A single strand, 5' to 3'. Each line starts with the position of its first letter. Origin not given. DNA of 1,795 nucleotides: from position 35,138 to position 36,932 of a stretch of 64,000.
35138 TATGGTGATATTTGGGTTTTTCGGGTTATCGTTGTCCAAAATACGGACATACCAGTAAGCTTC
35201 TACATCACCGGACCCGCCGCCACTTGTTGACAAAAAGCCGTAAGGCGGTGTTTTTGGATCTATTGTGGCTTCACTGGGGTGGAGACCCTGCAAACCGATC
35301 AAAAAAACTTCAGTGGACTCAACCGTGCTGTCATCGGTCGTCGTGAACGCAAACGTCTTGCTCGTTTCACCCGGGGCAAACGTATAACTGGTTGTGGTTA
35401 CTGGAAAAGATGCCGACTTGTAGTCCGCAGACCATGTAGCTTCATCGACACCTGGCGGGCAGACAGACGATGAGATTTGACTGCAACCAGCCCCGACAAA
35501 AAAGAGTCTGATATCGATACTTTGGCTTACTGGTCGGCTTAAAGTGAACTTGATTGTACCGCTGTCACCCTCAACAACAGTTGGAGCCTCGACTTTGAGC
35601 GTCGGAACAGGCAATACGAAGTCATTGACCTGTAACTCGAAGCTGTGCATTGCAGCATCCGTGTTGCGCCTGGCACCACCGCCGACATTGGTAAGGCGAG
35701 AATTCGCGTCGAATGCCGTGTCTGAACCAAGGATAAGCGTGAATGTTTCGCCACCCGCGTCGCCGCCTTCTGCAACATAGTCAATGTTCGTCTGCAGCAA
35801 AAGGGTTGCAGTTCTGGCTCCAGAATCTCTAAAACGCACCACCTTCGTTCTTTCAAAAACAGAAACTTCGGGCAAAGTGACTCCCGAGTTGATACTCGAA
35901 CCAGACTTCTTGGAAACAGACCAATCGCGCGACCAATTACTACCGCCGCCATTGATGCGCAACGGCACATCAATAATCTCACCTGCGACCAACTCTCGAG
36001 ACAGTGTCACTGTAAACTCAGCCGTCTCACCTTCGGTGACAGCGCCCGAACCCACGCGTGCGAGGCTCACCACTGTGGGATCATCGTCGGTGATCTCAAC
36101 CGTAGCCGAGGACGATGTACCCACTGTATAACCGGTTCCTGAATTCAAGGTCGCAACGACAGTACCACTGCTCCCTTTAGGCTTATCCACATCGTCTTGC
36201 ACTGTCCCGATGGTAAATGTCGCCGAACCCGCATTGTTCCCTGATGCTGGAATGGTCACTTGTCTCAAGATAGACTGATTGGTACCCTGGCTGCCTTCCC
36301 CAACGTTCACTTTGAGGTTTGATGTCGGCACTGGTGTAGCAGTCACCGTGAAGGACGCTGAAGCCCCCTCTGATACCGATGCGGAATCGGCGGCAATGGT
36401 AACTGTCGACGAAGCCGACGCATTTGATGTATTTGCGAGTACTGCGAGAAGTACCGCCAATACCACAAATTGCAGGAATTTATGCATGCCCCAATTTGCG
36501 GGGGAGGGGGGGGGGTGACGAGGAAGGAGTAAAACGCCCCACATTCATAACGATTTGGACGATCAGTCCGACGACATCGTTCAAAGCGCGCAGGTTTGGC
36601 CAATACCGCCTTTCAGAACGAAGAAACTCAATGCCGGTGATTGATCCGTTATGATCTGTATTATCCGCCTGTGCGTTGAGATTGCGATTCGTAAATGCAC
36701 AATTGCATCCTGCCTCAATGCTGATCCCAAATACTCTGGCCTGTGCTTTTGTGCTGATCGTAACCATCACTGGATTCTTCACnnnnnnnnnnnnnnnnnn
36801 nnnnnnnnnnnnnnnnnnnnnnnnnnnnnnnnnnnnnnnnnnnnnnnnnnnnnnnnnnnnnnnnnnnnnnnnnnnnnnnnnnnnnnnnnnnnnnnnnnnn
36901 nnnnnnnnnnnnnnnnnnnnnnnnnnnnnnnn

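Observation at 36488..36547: A G10/C10 homopolymer immediately upstream of the giant gene's start codon is a candidate slipped-strand phase-variation switch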

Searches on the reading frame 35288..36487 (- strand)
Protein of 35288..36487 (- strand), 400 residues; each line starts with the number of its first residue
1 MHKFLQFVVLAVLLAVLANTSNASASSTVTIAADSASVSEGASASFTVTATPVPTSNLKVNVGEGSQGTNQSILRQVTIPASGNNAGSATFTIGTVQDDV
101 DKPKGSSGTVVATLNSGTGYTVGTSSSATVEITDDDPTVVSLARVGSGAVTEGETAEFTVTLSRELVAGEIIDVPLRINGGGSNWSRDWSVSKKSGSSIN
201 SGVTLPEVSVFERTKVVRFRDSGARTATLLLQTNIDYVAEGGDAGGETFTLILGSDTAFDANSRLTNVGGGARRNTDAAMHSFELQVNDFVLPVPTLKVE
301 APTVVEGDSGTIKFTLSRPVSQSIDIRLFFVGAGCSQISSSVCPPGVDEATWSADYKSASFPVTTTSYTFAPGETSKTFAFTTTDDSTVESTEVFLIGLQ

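Call 11: find_homologous_proteins(query=window:35288-36487:-, max_evalue=0.00001)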
Query window:35288-36487:- (400 aa): 48 proteins with E <= 0.00001 among 8000 candidates.
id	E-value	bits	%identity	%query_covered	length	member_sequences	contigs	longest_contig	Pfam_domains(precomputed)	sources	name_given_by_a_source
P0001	1.6e-53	200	49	69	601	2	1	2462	PF03160.21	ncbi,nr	ncbi:MAG: hypothetical protein OXH69_11100, partial [Acidobacteria bacterium]|nr:hypothetical protei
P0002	3.0e-50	189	38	69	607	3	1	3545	PF03160.21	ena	-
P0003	1.2e-49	187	47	70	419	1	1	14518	PF03160.21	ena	-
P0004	2.7e-42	163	40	50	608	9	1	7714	-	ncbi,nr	ncbi:MAG: hypothetical protein F4158_02940, partial [Synechococcus sp. SB0675_bin_7]|nr:hypothetical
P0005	3.6e-39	153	40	33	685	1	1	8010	PF07679.23,PF20579.5,PF13927.13,PF03160.21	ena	-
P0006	9.1e-39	152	44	31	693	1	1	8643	PF15780.12,PF23141.2,PF03160.21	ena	-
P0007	3.9e-38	150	48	26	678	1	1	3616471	-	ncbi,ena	-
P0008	3.2e-34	137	49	47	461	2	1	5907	-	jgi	-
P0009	3.3e-34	137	46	31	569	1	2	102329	PF03160.21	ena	-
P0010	3.6e-34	136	39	43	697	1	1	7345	PF07679.23,PF13927.13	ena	-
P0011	8.3e-34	135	38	60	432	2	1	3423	-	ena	-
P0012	2.8e-32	130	47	48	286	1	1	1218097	PF03160.21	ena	-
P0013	2.7e-31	127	38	62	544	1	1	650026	PF23237.2,PF02494.23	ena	-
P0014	7.4e-30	122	33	80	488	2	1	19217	-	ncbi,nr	ncbi:MAG: hypothetical protein F4Z73_06585, partial [Synechococcus sp. SB0668_bin_13]|nr:hypothetica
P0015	1.3e-29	122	51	27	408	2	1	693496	PF03160.21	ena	-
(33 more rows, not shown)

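Call 12: find_related_loci(query=window:35288-36487:-, collection=genome_contigs, flank=10000)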
Query window:35288-36487:- (400 aa) in genome_contigs; peptide patterns used: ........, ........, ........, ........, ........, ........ (x = any residue, [..] = any of these).
50 stretches matched a pattern, but none encodes a relative of the query by tblastn (E <= 1e-3).

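Call 16: find_related_loci(query=window:35288-36487:-, collection=metagenome_contigs, flank=10000)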
Query window:35288-36487:- (400 aa) in metagenome_contigs; peptide patterns used: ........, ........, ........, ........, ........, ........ (x = any residue, [..] = any of these).
81 stretches matched a pattern, but none encodes a relative of the query by tblastn (E <= 1e-3).

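Call 45: search_protein_families(library=ncbifam, proteins=[window:35288-36487:-], max_evalue=0.01)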
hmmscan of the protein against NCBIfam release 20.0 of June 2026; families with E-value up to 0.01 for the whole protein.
window:35288-36487:- (400 aa): 0 families

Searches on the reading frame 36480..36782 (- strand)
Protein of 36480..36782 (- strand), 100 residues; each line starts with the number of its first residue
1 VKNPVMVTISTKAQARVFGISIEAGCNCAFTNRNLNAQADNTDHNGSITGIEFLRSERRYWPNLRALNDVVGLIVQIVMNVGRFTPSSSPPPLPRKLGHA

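Call 10: search_protein_families(library=pfam, proteins=[window:36480-36782:-], max_evalue=0.01)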
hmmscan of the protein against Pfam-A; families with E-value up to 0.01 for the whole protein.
window:36480-36782:- (100 aa): 0 families

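Call 48: search_protein_representatives(protein=window:36483-36782:-)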
Query: 100 residues. Proteins with E-value up to 0.001 (for the whole library): 4; up to 1e-10: 1; up to 1e-30: 1. The best 4 are listed.
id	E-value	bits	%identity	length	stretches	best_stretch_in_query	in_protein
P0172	1.1e-57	208.2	100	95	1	6-100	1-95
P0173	1.2e-05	41.4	30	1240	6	46-96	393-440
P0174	6.8e-05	39.0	29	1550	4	22-68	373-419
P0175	3.0e-04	36.9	39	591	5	42-68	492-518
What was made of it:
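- The source annotation independently carries the ORF with the same tract (P0172, 100% identical; call 48), although that comes from the same assembly.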

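Call 49: search_protein_families(library=pfam, proteins=[P0173, P0174, P0175], max_evalue=0.001)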
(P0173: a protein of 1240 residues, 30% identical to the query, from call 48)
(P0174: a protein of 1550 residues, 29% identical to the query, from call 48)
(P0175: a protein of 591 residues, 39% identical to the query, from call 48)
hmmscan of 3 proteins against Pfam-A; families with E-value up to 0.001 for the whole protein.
P0173 (1240 aa): 11 families
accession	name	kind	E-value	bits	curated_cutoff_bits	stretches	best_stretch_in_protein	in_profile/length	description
PF00041.27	fn3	-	2.2e-63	210.9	25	8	758-820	15-74/84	Fibronectin type III domain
PF16656.11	Pur_ac_phosph_N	-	7e-57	190.4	30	9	759-834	15-93/93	Purple acid Phosphatase, N-terminal domain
PF16655.11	PhoD_N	-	3.7e-34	117.6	30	0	962-1022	13-84/90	PhoD-like phosphatase, N-terminal domain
PF25788.1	Ig_Rha78A_N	-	4.5e-33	114.1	27.4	0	1191-1238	57-102/105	Rha78A-like, N-terminal immunoglobulin domain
PF16383.10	DUF4992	-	1.3e-14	54.7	29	0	221-334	33-150/183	Domain of unknown function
PF10179.15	NDNF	-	1.3e-12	48.4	27.3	0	1196-1222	87-113/127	Neuron-derived neurotrophic factor, first Fn(III) domain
PF25059.1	FN3_DSCAM-DSCAML_C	-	4.3e-07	30.6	39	0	582-621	35-73/89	DSCAM/DSCAML C-terminal Fn3-like domain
PF24489.1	Ig_J_second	-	6.4e-07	29.8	27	0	1196-1221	56-81/105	Tip attachment protein J second Ig-like domain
PF10421.14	OAS1_C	-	7.7e-05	22.8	19.9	0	842-881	134-173/188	2'-5'-oligoadenylate synthetase 1, domain 2, C-terminus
PF25255.1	wH_RNase_II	-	0.00016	22.2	27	0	775-809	27-61/78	Ribonuclease II, winged helix domain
PF12386.14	Peptidase_C71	-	0.00097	19.4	22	0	201-233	92-124/149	Pseudomurein endo-isopeptidase Pei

P0174 (1550 aa): 9 families
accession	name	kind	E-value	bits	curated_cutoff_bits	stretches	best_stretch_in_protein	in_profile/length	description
PF12796.13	Ank_2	-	6e-214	693.8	27.3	15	800-895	1-90/90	Ankyrin repeats (3 copies)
PF00023.36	Ank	-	2.6e-172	548.9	21.1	17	762-793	2-32/33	Ankyrin repeat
PF13637.12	Ank_4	-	4e-143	462.4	22.7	14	187-236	2-50/50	Ankyrin repeats (many copies)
PF13606.12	Ank_3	-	3.4e-135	421.6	22.3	6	762-791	2-30/30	Ankyrin repeat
PF13857.12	Ank_5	-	3.9e-135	438.5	27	16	614-665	6-56/56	Ankyrin repeats (many copies)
PF24521.3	Ank_KRIT1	-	1e-59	201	80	3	206-284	43-118/149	KRIT1 ankyrin-repeats domain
PF14968.11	CCDC84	-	2.1e-07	31.4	25.3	0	588-622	80-113/330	Coiled coil protein 84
PF08477.19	Roc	-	2.9e-06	27.9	27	1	932-1066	1-119/119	Ras of Complex, Roc, domain of DAPkinase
PF04670.18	Gtr1_RagA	-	0.00017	21.5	22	1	933-1070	2-126/232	Gtr1/RagA G protein conserved region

P0175 (591 aa): 11 families
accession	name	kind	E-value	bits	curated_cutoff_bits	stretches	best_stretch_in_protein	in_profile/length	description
PF13516.12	LRR_6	-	2.7e-22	77.4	23.4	0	342-362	4-24/24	Leucine Rich repeat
PF12799.13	LRR_4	-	4.3e-17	62.2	27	0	484-523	1-34/44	Leucine Rich repeats (2 copies)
PF13855.12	LRR_8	-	7.7e-17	61.2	27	1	370-439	1-61/61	Leucine rich repeat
PF00560.39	LRR_1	-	1e-13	49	20.6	0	400-413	1-14/23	Leucine Rich Repeat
PF04564.21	U-box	-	7e-10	39.4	21.4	1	120-182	3-65/73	U-box domain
PF16169.10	DUF4872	-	3.3e-06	27.4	28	0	361-429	13-73/173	Domain of unknown function (DUF4872)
PF00097.31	zf-C3HC4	-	3e-05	24.2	21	1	124-160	1-38/40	Zinc finger, C3HC4 type (RING finger)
PF13923.12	zf-C3HC4_2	-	4.4e-05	23.6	27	1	124-160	2-38/40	Zinc finger, C3HC4 type (RING finger)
PF15227.12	zf-C3HC4_4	-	0.0001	22.8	30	1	124-160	1-40/42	zinc finger of C3HC4-type, RING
PF13445.12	zf-RING_UBOX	-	0.00011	22.5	25.2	1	124-160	1-39/39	RING-type zinc-finger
PF24048.1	LRR_NXF1-5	-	0.00047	20.2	30.5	0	368-439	52-116/142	NXF1/2/3/5 leucine-rich repeat domain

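Call 51: list_cluster_members(proteins=[P0172, L081:11796-12047:+, L081:12081-12434:-, L081:12552-12731:-])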
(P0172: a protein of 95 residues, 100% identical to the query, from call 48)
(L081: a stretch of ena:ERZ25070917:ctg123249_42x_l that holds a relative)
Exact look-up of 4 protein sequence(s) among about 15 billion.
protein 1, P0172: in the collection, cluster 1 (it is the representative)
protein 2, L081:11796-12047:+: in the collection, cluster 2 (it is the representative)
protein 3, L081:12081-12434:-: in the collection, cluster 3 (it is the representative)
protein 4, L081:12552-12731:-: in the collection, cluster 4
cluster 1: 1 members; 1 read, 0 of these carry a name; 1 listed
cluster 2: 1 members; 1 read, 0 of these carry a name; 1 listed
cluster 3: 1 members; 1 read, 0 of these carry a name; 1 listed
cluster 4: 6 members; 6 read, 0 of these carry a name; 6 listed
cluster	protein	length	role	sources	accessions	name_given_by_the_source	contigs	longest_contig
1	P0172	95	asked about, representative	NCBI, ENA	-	-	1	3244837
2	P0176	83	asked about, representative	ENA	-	-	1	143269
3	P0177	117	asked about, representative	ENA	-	-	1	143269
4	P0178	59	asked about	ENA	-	-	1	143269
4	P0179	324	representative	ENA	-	-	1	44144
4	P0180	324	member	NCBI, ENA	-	-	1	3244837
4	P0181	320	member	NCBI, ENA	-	-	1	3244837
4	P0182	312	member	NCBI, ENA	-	-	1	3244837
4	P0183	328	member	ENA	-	-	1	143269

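Call 52: search_protein_families(library=pfam, proteins=[P0180, P0179], max_evalue=0.001)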
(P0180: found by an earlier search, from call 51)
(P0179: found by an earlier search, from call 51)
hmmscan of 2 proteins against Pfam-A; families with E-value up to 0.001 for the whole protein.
P0180 (324 aa): 1 family
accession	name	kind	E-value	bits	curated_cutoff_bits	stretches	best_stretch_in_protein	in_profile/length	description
PF04754.18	Transposase_31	-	5.6e-21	75.5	21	1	4-202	4-190/203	Putative transposase, YhgA-like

P0179 (324 aa): 1 family
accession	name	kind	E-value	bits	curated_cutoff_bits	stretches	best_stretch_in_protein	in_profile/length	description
PF04754.18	Transposase_31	-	7.7e-20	71.8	21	1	3-199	3-187/203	Putative transposase, YhgA-like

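Call 54: find_encoding_contigs(protein=P0183, flank=3000, max_places=3)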
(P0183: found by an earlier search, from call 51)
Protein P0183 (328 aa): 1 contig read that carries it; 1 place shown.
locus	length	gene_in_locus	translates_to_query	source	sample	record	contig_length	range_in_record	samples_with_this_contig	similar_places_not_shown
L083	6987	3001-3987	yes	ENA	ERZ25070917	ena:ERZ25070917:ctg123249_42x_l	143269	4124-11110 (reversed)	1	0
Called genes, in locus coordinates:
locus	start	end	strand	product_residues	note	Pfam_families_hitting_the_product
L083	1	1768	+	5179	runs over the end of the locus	PF00041:fn3, PF16656:Pur_ac_phosph_N (faint), PF19078:Big_12, PF00041:fn3, PF19078:Big_12, PF00041:fn3, PF19078:Big_12, PF03160:Calx-beta, +2 more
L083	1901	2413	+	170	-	-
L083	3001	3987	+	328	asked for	PF04754:Transposase_31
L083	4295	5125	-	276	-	PF01209:Ubie_methyltran, PF02353:CMAS (weak), PF01135:PCMT, PF13489:Methyltransf_23, PF13847:Methyltransf_31, PF08241:Methyltransf_11, PF08242:Methyltransf_12, PF13649:Methyltransf_25, +3 more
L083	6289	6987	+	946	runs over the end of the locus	PF00675:Peptidase_M16, PF05193:Peptidase_M16_C, PF16187:Peptidase_M16_M, PF05193:Peptidase_M16_C, PF22456:PqqF-like_C_4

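Call 55: find_encoding_contigs(protein=P0179, flank=3000, max_places=3)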
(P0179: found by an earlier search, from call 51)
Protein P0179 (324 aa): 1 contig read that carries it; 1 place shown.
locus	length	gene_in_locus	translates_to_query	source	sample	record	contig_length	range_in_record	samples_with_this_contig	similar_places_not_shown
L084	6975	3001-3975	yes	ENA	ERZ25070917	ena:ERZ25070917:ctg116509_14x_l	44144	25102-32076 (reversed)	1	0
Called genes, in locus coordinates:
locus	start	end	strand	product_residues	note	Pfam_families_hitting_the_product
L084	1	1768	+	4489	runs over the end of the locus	PF00041:fn3, PF19078:Big_12, PF03160:Calx-beta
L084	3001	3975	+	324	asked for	PF04754:Transposase_31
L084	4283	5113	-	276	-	PF01209:Ubie_methyltran, PF02353:CMAS (weak), PF01135:PCMT, PF13489:Methyltransf_23, PF13847:Methyltransf_31, PF08241:Methyltransf_11, PF08242:Methyltransf_12, PF13649:Methyltransf_25, +3 more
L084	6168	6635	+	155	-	PF13551:HTH_29 (faint), PF13565:HTH_32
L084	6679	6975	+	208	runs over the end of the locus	PF13358:DDE_3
